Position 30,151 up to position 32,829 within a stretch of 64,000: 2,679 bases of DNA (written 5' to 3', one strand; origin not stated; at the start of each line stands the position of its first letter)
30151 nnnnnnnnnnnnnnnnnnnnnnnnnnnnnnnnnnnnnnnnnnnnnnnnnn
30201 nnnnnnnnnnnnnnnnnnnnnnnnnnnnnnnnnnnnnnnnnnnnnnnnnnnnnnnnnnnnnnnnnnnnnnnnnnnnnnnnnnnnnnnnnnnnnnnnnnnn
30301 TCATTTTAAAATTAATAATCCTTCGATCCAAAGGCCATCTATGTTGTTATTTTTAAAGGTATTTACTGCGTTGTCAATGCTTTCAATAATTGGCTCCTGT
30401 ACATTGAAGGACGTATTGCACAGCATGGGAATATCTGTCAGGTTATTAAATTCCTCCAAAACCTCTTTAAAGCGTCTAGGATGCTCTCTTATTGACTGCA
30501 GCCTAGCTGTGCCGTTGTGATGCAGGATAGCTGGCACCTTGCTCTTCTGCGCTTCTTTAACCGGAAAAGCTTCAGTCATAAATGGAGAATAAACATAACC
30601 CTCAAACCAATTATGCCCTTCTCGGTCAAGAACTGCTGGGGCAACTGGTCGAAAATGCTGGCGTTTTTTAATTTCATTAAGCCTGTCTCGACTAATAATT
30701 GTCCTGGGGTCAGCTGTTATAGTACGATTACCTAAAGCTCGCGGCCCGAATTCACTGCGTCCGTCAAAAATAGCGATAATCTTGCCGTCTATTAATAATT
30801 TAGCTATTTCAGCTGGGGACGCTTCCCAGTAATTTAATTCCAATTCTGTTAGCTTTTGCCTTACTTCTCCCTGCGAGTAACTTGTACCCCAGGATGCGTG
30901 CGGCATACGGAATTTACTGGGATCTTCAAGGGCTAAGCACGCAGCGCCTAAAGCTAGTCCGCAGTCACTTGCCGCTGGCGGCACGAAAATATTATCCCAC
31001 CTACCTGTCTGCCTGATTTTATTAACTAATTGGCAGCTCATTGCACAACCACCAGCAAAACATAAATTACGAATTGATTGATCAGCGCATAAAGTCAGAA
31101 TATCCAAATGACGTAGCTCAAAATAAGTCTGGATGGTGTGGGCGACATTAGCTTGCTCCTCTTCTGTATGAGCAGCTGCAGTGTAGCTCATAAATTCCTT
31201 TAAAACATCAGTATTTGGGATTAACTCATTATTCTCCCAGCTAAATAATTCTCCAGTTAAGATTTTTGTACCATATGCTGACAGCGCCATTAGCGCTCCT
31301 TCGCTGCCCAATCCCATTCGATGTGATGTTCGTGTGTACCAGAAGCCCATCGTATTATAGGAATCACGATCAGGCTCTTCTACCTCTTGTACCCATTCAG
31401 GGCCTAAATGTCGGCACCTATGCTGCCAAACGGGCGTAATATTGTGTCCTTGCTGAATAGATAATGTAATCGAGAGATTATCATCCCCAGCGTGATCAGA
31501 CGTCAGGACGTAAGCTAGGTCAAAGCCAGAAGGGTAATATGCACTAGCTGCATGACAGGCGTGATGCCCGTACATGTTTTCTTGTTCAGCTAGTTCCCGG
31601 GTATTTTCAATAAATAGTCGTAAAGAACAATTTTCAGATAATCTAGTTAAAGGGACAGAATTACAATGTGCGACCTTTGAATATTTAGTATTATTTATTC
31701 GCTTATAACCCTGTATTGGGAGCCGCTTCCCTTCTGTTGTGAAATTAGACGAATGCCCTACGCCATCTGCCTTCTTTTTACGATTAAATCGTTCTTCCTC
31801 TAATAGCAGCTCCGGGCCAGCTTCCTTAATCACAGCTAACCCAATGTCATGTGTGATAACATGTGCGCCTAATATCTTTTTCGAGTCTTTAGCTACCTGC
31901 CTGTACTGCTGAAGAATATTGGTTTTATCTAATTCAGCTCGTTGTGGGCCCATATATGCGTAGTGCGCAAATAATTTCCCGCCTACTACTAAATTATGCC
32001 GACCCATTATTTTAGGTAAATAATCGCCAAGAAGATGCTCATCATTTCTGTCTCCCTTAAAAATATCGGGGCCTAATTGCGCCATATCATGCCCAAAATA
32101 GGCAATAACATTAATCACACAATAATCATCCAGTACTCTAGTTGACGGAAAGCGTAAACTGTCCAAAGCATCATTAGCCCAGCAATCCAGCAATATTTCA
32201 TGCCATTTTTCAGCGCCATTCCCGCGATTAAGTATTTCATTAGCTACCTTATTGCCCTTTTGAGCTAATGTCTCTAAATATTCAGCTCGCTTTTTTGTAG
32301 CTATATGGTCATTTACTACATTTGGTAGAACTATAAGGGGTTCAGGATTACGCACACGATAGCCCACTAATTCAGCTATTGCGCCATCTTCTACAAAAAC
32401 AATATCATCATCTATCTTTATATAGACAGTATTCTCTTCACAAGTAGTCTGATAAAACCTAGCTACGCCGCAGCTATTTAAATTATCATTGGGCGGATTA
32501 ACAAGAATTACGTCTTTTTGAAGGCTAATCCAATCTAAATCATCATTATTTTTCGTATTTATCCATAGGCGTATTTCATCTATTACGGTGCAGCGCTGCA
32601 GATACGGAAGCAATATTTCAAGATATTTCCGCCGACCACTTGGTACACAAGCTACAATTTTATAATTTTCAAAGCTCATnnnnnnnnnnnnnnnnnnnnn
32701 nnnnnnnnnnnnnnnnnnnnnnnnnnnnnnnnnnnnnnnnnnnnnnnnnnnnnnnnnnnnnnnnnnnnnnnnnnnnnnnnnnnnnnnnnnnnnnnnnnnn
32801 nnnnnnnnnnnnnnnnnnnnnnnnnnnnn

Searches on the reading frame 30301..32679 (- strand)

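Call 67: search_protein_families(library=phrogs, proteins=[window:30301-32679:-], max_evalue=0.001)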
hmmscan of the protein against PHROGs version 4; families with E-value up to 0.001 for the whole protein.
window:30301-32679:- (792 aa): 3 families
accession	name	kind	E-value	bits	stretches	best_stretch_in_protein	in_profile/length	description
phrog_1601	-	moron, auxiliary metabolic gene and host takeover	9e-90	303.2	1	268-788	2-524/528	Nol-like carbamoyltransferase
phrog_20469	-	moron, auxiliary metabolic gene and host takeover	2.1e-31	110.1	1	621-785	3-171/181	Nol-like carbamoyltransferase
phrog_4447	-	moron, auxiliary metabolic gene and host takeover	3.9e-09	37.3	1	7-222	4-232/280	glycosyltransferase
